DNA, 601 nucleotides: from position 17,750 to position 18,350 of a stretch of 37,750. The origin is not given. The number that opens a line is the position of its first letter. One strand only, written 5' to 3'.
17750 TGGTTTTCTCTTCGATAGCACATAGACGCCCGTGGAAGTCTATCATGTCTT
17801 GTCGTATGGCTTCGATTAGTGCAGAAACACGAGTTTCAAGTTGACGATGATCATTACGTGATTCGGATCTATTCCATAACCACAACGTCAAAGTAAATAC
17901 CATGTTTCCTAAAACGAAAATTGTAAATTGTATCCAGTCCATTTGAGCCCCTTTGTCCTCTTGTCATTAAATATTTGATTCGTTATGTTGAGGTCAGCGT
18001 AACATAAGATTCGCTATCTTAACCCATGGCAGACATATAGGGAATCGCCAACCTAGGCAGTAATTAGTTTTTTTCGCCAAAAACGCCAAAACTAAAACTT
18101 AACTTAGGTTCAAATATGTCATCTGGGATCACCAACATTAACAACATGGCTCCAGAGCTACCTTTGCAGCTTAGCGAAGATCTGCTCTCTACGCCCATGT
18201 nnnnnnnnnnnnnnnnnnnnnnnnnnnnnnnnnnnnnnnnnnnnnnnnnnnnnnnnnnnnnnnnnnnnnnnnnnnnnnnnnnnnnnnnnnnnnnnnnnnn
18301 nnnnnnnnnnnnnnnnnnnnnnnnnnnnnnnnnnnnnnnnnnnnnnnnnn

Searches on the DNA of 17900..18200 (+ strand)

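Call 60: search_rna_families(source=window, start=17900, end=18200, threshold=evalue, max_evalue=10)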
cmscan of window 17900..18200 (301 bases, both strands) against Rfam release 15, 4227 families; matches with E-value up to 10: 1.
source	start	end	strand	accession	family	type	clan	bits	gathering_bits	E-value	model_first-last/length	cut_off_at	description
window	18057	18119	+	RF01520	CC0734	Gene; sRNA;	-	14.9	45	4.7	1-95/95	no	caulobacter sRNA CC0734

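Call 62: build_rna_model(alignment_id=A1, structure=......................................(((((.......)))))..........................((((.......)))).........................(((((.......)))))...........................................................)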
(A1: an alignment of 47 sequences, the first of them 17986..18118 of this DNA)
Model R1 built from alignment A1 (47 sequences, 197 columns); structure: as given.
model positions 137; base pairs 14; branch points 2; effective number of sequences 17.11; information 0.59 bits per position. Calibrated on 0.2 Mb of random sequence (short: E-values are rough).
structure used (alignment columns):
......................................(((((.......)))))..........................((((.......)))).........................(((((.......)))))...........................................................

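Call 63: search_with_rna_model(model_id=R1, source=window, filters=off, max_evalue=10, show_alignments=3)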
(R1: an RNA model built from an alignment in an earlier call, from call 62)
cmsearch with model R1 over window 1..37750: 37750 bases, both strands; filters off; matches with E-value up to 10: 23.
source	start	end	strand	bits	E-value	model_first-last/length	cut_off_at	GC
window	17984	18124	+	85.2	2.6e-15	1-137/137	no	0.38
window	30855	30970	+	30.5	0.00027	1-137/137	no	0.41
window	29980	30092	+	21.2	0.021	1-137/137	no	0.32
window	24793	24848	+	13.8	0.64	1-137/137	no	0.36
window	23993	24037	-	12.6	1.1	1-137/137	no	0.38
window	452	518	-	12.6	1.1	1-137/137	no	0.3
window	13103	13143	+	12.6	1.1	1-137/137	no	0.29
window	18196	18253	-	11.7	1.7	1-137/137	no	0.41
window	1389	1432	-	11.5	1.8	1-137/137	no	0.32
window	29225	29302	-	10.8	2.5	1-137/137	no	0.35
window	25398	25438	+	10.4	3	1-137/137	no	0.37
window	15720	15800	-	9.6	4.5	1-137/137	no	0.32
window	27956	28101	-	9.5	4.6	1-137/137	no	0.38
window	106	177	+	9.5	4.7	1-137/137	no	0.38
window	3884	4032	+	9.4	4.8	1-137/137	no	0.4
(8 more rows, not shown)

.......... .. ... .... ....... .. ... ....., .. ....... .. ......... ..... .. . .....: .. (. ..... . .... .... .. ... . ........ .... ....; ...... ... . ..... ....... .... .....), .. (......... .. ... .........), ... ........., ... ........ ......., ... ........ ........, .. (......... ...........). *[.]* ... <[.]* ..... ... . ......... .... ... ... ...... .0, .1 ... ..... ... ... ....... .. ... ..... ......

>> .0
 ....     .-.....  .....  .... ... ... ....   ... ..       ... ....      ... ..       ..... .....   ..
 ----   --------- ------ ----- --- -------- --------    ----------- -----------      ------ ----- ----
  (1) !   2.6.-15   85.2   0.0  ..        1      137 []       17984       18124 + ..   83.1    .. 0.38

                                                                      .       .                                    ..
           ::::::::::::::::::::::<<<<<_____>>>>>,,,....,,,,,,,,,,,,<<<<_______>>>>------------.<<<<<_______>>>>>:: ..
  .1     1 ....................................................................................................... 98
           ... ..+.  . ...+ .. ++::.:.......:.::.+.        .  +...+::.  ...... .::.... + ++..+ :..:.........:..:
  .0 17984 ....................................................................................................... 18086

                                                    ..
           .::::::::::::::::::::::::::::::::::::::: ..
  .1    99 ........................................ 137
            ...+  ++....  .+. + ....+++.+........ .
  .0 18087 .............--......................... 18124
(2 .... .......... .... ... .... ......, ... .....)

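Call 64: search_with_rna_model(model_id=R1, sources=[L001, L002, L003, L004, L005, L006, L007, L008, L009, L010, L011, L012, L013, L014, L015, L016, L017, L018, L019, L020, L021, L022, L023, L024, L025, L026, L027, L028, L029, L030, L031, L032, L033, L034, L035, L036, L037, L038, L039, L040, L041, L042, L043, L044, L045, L046, L047, L048, L049, L050, L051, L052, L053, L054, L055, L056, L057, L058, L059, L060, L061, L062, L063, L064, L065, L066, L067, L068, L069, L070, L071, L072, L073, L074, L075, L076, L077, L078, L079, L080, L081, L082, L083], max_evalue=0.01)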
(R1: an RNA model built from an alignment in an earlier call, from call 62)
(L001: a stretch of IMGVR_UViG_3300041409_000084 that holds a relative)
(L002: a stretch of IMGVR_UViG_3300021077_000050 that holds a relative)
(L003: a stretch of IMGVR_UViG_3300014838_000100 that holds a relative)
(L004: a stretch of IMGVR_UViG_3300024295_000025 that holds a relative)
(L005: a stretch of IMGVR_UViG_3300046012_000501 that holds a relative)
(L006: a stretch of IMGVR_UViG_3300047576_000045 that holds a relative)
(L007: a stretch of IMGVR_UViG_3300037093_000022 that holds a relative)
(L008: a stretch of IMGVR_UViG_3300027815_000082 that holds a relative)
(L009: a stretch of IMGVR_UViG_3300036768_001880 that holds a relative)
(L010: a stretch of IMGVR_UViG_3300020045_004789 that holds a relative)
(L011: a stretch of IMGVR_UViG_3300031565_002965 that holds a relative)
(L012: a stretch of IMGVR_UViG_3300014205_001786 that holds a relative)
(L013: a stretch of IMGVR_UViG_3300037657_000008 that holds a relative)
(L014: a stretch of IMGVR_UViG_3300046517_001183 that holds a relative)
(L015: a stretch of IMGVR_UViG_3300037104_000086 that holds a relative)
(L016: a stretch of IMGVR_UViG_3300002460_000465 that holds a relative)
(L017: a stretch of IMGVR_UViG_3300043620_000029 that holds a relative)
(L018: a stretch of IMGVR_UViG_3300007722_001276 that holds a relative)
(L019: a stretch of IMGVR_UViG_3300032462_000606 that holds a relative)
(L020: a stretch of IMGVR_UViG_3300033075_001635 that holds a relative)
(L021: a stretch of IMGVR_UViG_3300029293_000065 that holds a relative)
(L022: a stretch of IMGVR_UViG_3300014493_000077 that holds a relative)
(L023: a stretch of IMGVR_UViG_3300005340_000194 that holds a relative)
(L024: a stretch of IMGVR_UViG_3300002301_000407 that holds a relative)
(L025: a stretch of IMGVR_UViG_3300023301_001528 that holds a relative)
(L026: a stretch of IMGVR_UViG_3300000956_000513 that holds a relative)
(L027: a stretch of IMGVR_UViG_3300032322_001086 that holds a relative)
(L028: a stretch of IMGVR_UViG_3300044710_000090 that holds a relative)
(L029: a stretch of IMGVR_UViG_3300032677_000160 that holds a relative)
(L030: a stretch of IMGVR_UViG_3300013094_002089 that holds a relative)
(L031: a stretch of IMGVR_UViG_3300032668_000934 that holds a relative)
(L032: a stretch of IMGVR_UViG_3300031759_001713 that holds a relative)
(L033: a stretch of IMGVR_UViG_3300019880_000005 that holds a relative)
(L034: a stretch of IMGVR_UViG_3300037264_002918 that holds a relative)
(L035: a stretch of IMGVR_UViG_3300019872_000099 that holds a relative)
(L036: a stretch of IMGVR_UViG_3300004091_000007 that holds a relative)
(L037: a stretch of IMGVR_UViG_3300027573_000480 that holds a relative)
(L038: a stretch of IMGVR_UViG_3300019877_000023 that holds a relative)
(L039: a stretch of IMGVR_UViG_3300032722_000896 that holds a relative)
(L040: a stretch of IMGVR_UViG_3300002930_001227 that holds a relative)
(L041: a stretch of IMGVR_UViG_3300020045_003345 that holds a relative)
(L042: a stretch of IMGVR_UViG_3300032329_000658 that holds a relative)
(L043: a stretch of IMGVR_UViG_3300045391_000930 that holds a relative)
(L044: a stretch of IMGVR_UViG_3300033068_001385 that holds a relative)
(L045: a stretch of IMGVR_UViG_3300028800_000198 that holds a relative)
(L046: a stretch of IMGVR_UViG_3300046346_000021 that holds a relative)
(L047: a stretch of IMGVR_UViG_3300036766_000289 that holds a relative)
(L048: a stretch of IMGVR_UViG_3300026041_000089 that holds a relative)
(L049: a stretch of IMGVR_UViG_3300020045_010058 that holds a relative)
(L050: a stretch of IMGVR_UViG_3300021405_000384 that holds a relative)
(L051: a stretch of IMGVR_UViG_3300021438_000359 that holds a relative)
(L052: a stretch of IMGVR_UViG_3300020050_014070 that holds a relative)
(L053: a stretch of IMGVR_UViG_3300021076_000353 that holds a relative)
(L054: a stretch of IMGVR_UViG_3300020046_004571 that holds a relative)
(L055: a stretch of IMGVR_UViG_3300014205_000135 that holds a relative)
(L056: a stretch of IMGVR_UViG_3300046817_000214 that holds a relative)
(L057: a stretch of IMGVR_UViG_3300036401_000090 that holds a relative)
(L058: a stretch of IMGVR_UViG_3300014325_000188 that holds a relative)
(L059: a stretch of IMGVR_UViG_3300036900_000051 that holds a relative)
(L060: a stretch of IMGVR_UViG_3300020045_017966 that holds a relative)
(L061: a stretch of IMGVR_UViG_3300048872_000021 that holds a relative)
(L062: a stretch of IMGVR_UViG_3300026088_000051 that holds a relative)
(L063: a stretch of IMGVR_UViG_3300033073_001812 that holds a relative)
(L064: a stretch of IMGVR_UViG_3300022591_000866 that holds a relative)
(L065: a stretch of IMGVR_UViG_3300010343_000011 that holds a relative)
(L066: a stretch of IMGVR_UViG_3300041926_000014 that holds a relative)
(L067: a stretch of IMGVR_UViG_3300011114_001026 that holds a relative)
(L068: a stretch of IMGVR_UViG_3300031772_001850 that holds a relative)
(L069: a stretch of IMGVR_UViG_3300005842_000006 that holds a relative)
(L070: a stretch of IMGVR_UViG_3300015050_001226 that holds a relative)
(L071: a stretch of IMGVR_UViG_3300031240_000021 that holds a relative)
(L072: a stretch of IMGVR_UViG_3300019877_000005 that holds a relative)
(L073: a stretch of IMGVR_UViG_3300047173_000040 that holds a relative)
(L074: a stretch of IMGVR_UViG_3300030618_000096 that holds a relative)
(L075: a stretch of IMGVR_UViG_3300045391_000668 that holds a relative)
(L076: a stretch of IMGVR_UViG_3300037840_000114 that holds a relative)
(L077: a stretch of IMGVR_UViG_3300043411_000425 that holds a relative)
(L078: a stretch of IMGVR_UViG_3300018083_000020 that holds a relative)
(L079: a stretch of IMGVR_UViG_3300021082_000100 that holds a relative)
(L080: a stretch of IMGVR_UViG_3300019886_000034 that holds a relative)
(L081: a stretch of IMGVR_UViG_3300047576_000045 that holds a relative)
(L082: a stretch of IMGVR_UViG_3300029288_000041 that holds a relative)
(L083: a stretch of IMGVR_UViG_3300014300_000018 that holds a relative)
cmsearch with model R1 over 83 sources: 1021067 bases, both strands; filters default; matches with E-value up to 0.01: 69.
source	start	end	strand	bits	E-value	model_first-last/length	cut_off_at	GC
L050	5084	5216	+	112.3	2.4e-19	1-137/137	no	0.41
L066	8494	8623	+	100.9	4.8e-17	1-137/137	no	0.45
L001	4517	4656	+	98.6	1.4e-16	1-137/137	no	0.37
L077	8656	8791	+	96.6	3.4e-16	1-137/137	no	0.39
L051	1910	2048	+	93.4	1.5e-15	1-137/137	no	0.36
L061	687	836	+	92.9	1.9e-15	1-137/137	no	0.44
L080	8702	8833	+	88.9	1.2e-14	1-137/137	no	0.36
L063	9318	9443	+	87.8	2e-14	1-137/137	no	0.32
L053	9866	9997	+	86.6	3.7e-14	1-137/137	no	0.39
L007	2506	2646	+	86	4.8e-14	1-137/137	no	0.41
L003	9869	10009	+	85.5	5.9e-14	1-137/137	no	0.42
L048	3079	3213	+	84.8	8.1e-14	1-137/137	no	0.33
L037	7147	7271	+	84.5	9.6e-14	1-137/137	no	0.38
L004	2035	2175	+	83.8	1.3e-13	1-137/137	no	0.42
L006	7703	7843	+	83.8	1.3e-13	1-137/137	no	0.42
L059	2050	2185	+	83.7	1.4e-13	1-137/137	no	0.36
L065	9864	10003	+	83.1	1.8e-13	1-137/137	no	0.49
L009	9838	10003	+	82.2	2.8e-13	1-137/137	no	0.45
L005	7758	7898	+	81.3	4.2e-13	1-137/137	no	0.36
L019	963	1105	+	79.2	1.1e-12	1-137/137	no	0.37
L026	3334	3461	+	78.6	1.5e-12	1-137/137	no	0.42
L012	2585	2737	+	78.1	1.9e-12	1-137/137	no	0.41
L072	9870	9997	+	78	2e-12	1-137/137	no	0.44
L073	9853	10003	+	77.5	2.4e-12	1-137/137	no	0.43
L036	9870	9997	+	77.5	2.5e-12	1-137/137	no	0.45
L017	9878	10003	+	76.9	3.3e-12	1-137/137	no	0.44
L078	9879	10003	+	76.5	3.9e-12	1-137/137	no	0.42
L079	9879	10003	+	76.5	3.9e-12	1-137/137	no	0.42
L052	9856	9997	+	75.8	5.3e-12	1-137/137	no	0.39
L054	5021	5162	+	75.8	5.3e-12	1-137/137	no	0.39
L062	9868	10003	+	75.4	6.4e-12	1-137/137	no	0.43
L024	2752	2881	+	75.3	6.9e-12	1-137/137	no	0.45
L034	2804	2932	+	74.9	8.3e-12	1-137/137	no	0.43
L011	2263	2398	+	74.7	9e-12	1-137/137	no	0.42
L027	297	427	+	74.7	9.1e-12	1-137/137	no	0.34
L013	756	891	+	73.7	1.4e-11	1-137/137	no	0.43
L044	8337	8473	+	72.9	2.1e-11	1-137/137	no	0.45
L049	5474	5603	+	71.5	3.9e-11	1-137/137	no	0.41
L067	9862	9994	+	71.2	4.5e-11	1-137/137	no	0.42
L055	2029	2168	+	69.9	8.5e-11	1-137/137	no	0.44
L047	9863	9997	+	68.3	1.8e-10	1-137/137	no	0.43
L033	9867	10000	+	68.2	1.8e-10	1-137/137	no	0.42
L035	2230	2373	+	67.3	2.9e-10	1-137/137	no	0.39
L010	7629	7758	+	67.1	3.1e-10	1-137/137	no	0.39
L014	9882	10003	+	66.3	4.4e-10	1-137/137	no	0.46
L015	9873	10000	+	62.3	2.8e-09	1-137/137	no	0.48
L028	3513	3639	+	61.1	4.9e-09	1-137/137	no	0.43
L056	835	970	+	61.1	4.9e-09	1-137/137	no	0.49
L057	3977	4112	+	61.1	4.9e-09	1-137/137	no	0.49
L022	4503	4635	+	60.2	7.6e-09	1-137/137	no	0.41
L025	2792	2942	+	60.1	8.1e-09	1-137/137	no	0.35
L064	4840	4973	+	56.9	3.5e-08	1-137/137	no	0.49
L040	3601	3727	+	53.9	1.4e-07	1-137/137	no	0.45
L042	5273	5410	+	53.3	1.8e-07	1-137/137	no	0.37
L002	7624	7752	+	53.2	1.9e-07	1-137/137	no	0.41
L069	9870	10003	+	52.1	3.2e-07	1-137/137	no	0.37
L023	4506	4624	+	52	3.3e-07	1-137/137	no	0.43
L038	3713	3879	+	49.9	8.8e-07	1-137/137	no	0.43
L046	3404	3537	+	42.5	2.7e-05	1-137/137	no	0.37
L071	9888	10000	+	42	3.6e-05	1-137/137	no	0.42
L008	6369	6493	+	37.4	0.0003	1-137/137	no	0.38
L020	2770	2911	+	37.3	0.00032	1-137/137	no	0.39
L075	2471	2587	+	36.7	0.00041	1-137/137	no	0.35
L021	2229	2368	+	34.2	0.0013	1-137/137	no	0.5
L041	3048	3216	+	34.1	0.0014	1-137/137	no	0.41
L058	1930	2045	+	33.6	0.0017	1-137/137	no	0.37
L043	5822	6013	+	33.6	0.0018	1-137/137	no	0.4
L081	11437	11548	+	30.2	0.0083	1-137/137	no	0.37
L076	9865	9997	+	29.8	0.01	1-137/137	no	0.39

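Call 87: search_with_rna_model(model_id=R1, sources=[L096, L097, L098, L099, L100, L101, L102, L103, L104, L105, L106, L107, L108, L109, L110, L111, L112, L113, L114, L115, L116, L117, L118, L119, L120, L121, L122, L123, L124, L125, L126, L127, L128, L129, L130, L131, L132, L133, L134, L135, L136, L137, L138, L139, L140, L141, L142, L143, L144, L145, L146, L147, L148, L149], max_evalue=0.1)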
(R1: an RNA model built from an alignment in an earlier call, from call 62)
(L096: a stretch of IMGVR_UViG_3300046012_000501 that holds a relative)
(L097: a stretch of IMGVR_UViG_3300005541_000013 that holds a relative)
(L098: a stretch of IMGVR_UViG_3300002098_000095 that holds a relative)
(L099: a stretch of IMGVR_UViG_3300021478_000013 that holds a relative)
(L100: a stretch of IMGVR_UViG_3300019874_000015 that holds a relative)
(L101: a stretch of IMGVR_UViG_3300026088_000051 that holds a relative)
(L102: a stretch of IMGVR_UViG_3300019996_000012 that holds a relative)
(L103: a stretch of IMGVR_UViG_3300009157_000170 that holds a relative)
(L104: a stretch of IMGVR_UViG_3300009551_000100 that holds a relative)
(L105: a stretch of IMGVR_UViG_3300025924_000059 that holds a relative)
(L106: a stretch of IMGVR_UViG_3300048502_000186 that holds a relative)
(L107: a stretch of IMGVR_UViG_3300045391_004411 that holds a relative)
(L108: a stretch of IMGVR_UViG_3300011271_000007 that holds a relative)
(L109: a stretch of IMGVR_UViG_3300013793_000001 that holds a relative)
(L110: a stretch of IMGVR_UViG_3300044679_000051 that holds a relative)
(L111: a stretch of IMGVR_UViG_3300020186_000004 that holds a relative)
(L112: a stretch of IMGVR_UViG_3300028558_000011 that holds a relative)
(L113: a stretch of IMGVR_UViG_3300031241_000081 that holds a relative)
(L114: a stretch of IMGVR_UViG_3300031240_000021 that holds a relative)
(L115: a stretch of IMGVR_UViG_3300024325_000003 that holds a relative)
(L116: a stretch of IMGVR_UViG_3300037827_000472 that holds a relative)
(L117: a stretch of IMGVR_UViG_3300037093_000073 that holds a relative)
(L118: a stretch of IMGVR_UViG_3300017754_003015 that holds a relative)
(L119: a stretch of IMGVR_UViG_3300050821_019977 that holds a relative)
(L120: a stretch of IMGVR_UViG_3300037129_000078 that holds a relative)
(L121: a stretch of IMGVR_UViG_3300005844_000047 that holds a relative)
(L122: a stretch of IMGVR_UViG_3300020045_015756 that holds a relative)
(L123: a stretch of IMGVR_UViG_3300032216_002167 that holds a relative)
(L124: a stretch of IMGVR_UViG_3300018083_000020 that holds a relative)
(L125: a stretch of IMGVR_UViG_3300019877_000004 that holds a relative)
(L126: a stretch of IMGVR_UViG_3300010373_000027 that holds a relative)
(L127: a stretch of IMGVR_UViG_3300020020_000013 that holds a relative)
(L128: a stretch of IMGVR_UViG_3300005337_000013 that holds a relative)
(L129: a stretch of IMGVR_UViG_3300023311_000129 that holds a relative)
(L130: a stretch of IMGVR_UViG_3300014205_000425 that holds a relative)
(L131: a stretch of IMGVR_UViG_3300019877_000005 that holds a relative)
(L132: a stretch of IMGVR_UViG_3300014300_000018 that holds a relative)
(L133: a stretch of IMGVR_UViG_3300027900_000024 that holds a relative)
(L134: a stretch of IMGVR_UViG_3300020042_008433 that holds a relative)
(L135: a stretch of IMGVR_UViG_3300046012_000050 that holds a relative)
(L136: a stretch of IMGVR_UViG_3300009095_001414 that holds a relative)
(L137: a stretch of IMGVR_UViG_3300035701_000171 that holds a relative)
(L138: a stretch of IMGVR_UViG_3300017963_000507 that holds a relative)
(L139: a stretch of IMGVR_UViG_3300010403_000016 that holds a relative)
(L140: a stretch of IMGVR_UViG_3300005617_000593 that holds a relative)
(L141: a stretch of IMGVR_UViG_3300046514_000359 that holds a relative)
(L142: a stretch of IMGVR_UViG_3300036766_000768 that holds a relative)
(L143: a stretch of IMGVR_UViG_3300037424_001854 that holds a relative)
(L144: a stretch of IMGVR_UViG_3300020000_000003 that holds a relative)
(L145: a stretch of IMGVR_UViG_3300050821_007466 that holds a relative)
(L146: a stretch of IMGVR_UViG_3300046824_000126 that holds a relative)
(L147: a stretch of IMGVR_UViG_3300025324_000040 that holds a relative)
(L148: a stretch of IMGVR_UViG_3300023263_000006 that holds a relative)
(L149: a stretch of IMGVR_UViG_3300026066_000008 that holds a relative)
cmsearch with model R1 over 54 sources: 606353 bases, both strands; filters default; matches with E-value up to 0.1: 10.
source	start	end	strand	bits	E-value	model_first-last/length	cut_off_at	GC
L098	5898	6009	+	42.1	2e-05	1-137/137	no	0.44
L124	3834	3959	+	37.6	0.00016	1-137/137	no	0.48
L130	5860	5985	+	36.6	0.00026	1-137/137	no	0.45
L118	5853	5958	+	35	0.00054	1-137/137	no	0.38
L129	5853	5958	+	33.2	0.0012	1-137/137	no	0.4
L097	1033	1163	+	32.5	0.0017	1-137/137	no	0.42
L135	5845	5967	+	32.2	0.002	1-137/137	no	0.37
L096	5891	6003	+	32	0.0022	1-137/137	no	0.36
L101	5864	5976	+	30.4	0.0046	1-137/137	no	0.43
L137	5846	5961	+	25.6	0.042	1-137/137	no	0.44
